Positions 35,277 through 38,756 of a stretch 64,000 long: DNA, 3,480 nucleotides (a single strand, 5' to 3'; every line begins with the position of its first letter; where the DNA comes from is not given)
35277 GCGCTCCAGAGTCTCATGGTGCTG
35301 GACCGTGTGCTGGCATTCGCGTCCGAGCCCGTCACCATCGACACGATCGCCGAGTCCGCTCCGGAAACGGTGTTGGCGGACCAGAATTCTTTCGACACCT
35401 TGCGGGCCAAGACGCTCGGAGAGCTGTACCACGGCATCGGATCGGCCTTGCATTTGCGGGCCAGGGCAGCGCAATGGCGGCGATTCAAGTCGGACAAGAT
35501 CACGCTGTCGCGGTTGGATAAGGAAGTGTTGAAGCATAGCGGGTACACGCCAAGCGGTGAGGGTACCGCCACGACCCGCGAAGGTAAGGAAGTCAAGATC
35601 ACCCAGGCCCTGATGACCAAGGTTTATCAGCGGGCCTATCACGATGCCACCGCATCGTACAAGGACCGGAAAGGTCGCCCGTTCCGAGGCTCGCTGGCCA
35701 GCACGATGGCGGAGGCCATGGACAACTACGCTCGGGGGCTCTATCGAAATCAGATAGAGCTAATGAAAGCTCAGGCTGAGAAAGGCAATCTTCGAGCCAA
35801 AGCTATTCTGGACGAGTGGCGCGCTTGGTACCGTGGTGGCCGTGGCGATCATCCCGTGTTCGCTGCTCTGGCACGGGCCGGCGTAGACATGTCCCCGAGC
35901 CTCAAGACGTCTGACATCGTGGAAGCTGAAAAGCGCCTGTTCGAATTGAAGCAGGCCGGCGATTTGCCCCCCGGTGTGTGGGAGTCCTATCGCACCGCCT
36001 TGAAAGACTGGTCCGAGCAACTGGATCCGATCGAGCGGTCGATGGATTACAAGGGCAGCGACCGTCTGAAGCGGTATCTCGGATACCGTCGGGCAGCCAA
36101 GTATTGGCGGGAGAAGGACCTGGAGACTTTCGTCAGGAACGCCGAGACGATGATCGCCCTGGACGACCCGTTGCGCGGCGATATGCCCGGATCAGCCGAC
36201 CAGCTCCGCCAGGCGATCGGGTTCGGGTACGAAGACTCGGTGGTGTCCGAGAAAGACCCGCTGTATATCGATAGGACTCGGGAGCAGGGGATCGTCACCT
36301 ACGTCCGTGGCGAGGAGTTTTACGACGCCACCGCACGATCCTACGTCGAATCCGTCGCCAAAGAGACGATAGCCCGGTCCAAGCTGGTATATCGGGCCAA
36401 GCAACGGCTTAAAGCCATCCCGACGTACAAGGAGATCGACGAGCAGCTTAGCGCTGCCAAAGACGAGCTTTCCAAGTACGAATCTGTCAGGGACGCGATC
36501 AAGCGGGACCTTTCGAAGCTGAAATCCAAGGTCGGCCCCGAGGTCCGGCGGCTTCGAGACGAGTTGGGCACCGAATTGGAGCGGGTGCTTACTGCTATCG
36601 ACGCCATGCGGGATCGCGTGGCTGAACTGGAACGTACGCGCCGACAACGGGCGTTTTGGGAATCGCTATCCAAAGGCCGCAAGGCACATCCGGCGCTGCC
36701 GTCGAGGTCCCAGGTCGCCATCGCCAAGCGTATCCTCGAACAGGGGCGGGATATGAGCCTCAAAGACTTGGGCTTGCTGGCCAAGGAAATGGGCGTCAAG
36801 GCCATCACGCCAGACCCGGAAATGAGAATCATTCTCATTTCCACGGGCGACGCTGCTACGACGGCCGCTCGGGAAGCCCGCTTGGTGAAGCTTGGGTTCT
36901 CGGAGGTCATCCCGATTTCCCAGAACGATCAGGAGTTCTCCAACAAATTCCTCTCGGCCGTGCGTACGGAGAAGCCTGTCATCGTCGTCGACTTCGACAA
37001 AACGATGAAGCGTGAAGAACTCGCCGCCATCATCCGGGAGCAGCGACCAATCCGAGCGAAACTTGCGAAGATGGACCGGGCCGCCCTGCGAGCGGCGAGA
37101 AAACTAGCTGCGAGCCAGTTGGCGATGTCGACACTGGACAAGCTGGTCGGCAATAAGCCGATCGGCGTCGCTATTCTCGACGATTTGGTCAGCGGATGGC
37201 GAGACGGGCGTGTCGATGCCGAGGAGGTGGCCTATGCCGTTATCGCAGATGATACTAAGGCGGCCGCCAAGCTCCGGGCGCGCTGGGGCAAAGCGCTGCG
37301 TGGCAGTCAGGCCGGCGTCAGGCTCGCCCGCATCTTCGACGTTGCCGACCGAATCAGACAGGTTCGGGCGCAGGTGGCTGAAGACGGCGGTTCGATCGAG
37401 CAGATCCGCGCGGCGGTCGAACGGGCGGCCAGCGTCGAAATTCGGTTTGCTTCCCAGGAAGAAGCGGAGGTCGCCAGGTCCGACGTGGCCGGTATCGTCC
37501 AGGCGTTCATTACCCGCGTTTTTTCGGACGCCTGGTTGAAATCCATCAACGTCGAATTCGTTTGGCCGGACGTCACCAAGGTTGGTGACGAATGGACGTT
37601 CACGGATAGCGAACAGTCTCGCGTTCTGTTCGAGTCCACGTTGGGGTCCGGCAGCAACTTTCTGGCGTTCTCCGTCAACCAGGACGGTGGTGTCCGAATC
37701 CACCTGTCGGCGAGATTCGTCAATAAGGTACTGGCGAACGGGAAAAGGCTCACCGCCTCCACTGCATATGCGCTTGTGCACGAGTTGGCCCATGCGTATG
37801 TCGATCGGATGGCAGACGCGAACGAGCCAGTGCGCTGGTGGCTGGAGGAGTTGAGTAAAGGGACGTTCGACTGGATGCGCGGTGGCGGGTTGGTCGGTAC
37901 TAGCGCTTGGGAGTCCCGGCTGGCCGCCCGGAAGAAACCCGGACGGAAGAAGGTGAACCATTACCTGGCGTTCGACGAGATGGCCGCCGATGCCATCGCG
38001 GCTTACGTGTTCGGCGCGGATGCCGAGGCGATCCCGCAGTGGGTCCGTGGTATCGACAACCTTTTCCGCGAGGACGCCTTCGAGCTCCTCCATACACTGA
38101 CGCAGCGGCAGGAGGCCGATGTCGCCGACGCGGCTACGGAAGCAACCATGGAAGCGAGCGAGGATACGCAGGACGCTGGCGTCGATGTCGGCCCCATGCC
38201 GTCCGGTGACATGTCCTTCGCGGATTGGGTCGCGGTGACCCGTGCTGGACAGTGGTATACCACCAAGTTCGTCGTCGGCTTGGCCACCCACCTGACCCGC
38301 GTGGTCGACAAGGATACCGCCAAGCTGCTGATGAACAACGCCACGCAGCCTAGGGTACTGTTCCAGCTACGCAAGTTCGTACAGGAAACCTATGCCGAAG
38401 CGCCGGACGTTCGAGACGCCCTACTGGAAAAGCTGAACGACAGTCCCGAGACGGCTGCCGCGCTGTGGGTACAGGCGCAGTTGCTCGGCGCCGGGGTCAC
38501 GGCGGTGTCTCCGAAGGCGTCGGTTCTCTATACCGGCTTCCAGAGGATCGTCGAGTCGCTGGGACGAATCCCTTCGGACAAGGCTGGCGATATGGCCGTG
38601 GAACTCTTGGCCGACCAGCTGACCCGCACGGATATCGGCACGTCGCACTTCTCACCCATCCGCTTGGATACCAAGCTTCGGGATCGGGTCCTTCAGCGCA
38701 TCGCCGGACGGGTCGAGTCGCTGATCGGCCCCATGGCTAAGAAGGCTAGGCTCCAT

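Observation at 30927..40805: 3292-aa single-ORF giant protein with mixed domains and a membrane-active C-terminus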

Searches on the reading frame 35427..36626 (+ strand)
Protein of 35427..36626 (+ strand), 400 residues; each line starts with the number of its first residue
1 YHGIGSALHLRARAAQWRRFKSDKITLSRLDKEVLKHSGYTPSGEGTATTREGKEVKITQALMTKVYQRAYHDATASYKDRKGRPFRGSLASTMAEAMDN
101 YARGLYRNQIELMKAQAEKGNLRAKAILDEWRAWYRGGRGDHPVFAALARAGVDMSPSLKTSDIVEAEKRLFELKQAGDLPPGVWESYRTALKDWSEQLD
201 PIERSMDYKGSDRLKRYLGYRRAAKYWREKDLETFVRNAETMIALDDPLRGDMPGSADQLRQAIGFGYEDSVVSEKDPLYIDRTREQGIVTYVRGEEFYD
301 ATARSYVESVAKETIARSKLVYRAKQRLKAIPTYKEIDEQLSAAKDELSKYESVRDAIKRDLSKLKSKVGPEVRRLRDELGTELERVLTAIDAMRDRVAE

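Call 14: search_protein_families(library=pfam, proteins=[window:35427-36626:+], max_evalue=5)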
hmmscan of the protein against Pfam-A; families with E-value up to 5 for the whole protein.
window:35427-36626:+ (400 aa): 6 families
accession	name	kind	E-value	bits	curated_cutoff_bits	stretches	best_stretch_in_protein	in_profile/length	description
PF12699.13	phiKZ_IP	-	0.0041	16.8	27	1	335-399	304-364/387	phiKZ-like phage internal head proteins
PF01442.23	Apolipoprotein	-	0.029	14.5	90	1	336-390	129-184/190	Apolipoprotein A1/A4/E domain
PF09791.14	Oxidored-like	-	0.11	12.7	24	1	184-201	26-43/46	Oxidoreductase-like protein, N-terminal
PF09403.15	FadA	-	0.15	13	28.5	1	325-368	17-54/99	Adhesion protein FadA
PF13870.11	CCDC113_CCDC96_CC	-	0.15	12.2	31.6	1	309-369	75-135/177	CCDC113/CCDC96, coiled-coil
PF07586.16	HXXSHH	-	0.15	12.1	30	1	339-391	152-204/307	Protein of unknown function (DUF1552)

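Call 27: search_protein_families(library=ncbifam, proteins=[window:35427-36626:+], max_evalue=1)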
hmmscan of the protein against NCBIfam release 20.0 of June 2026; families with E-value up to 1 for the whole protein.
window:35427-36626:+ (400 aa): 1 family
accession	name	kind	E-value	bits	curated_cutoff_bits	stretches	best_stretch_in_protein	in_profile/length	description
NF043058.1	T4SS_LegC2C7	subfamily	0.15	11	350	1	335-398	185-247/348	LegC2/C7 family Dot/Icm T4SS effector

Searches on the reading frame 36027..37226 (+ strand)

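Call 133: search_protein_families(library=phrogs, proteins=[window:36027-37226:+], max_evalue=0.01)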
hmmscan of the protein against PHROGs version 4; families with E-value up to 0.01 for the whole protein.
window:36027-37226:+ (400 aa): 1 family
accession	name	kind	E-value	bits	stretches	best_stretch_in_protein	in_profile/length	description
phrog_5328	-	unknown function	0.0033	18.9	1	135-205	5-74/101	-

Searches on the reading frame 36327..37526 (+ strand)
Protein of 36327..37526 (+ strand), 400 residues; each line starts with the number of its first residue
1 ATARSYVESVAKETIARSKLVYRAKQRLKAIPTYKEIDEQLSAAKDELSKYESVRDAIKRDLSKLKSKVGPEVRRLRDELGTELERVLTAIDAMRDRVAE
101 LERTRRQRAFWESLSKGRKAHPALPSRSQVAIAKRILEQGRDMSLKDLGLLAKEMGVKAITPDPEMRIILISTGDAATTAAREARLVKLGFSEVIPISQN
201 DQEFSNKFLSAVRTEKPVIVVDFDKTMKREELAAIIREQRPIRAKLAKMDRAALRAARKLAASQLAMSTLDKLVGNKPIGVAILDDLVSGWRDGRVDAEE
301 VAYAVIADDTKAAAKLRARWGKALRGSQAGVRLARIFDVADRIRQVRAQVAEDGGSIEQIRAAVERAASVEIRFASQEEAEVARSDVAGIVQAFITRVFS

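Call 14: search_protein_families(library=pfam, proteins=[window:36327-37526:+], max_evalue=5)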
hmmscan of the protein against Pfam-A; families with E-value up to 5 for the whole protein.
window:36327-37526:+ (400 aa): 11 families
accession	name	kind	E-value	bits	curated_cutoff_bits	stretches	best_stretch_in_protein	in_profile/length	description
PF12699.13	phiKZ_IP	-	0.0084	15.8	27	1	39-103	308-368/387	phiKZ-like phage internal head proteins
PF01094.35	ANF_receptor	-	0.014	14.9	25.4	1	174-237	136-199/353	Receptor family ligand binding region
PF08581.15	Tup_N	-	0.029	15.1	28.7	1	56-106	7-56/77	Tup N-terminal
PF13870.11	CCDC113_CCDC96_CC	-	0.069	13.3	31.6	1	9-105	75-168/177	CCDC113/CCDC96, coiled-coil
PF07586.16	HXXSHH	-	0.07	13.2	30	1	39-100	152-213/307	Protein of unknown function (DUF1552)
PF01442.23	Apolipoprotein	-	0.13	12.4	90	1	36-90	41-184/190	Apolipoprotein A1/A4/E domain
PF16843.10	Get5_bdg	-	0.15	12.1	25.3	1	201-228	2-29/53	Binding domain to Get4 on Get5, Golgi to ER traffic protein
PF10199.14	Adaptin_binding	-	0.29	12.4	32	1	61-108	56-90/98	Alpha and gamma adaptin binding protein p34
PF23338.1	PTHB1_hp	-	0.99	10.3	27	1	28-105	8-86/104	PTHB1 hairpin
PF03961.19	FapA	-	1.3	9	31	1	33-108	157-229/272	Flagellar Assembly Protein A beta solenoid domain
PF06657.18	Cep57_MT_bd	-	2.4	9.1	31.3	1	42-102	18-75/77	Centrosome microtubule-binding domain of Cep57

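Call 27: search_protein_families(library=ncbifam, proteins=[window:36327-37526:+], max_evalue=1)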
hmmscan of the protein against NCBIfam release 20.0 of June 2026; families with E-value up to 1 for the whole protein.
window:36327-37526:+ (400 aa): 3 families
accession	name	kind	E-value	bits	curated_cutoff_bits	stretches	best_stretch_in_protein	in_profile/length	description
NF006770.0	PRK09290.1-4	equivalog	0.0017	17.1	372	1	253-345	244-337/403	allantoate amidohydrolase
NF003034.1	PRK03918.1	equivalog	0.0029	15.6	700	1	14-110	648-742/878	DNA double-strand break repair ATPase Rad50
NF043058.1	T4SS_LegC2C7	subfamily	0.0073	15.3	350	1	35-105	185-254/348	LegC2/C7 family Dot/Icm T4SS effector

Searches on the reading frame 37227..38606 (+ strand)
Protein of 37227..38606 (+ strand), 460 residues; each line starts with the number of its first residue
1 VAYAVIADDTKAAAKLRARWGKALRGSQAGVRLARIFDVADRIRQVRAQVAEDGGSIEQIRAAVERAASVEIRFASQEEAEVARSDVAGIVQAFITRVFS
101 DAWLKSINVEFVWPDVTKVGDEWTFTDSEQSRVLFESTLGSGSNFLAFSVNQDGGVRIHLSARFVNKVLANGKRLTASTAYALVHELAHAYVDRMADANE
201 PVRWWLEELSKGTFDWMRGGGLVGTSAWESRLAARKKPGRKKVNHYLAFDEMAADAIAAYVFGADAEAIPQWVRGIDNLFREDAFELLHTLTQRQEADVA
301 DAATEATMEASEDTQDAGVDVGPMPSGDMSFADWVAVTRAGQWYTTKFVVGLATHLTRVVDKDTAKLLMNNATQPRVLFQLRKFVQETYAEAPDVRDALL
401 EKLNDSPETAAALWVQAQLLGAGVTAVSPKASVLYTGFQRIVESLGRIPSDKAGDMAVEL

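Call 14: search_protein_families(library=pfam, proteins=[window:37227-38426:+], max_evalue=5)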
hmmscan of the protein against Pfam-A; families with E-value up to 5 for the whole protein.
window:37227-38426:+ (400 aa): 2 families
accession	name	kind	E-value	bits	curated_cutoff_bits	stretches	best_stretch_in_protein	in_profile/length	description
PF04450.18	BSP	-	0.00025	21.4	23.8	1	150-218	73-135/207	Peptidase of plants and bacteria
PF14521.12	Aspzincin_M35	-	0.018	15.9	30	1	126-192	40-105/142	Lysine-specific metallo-endopeptidase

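Call 24: search_solved_structures(query=window:37227-38606:+, max_evalue=10)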
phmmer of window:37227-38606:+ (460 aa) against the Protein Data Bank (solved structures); distinct sequences matched with E-value up to 10: 0.

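Call 27: search_protein_families(library=ncbifam, proteins=[window:37227-38426:+], max_evalue=1)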
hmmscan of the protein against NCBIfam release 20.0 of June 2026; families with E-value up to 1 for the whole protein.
window:37227-38426:+ (400 aa): 0 families
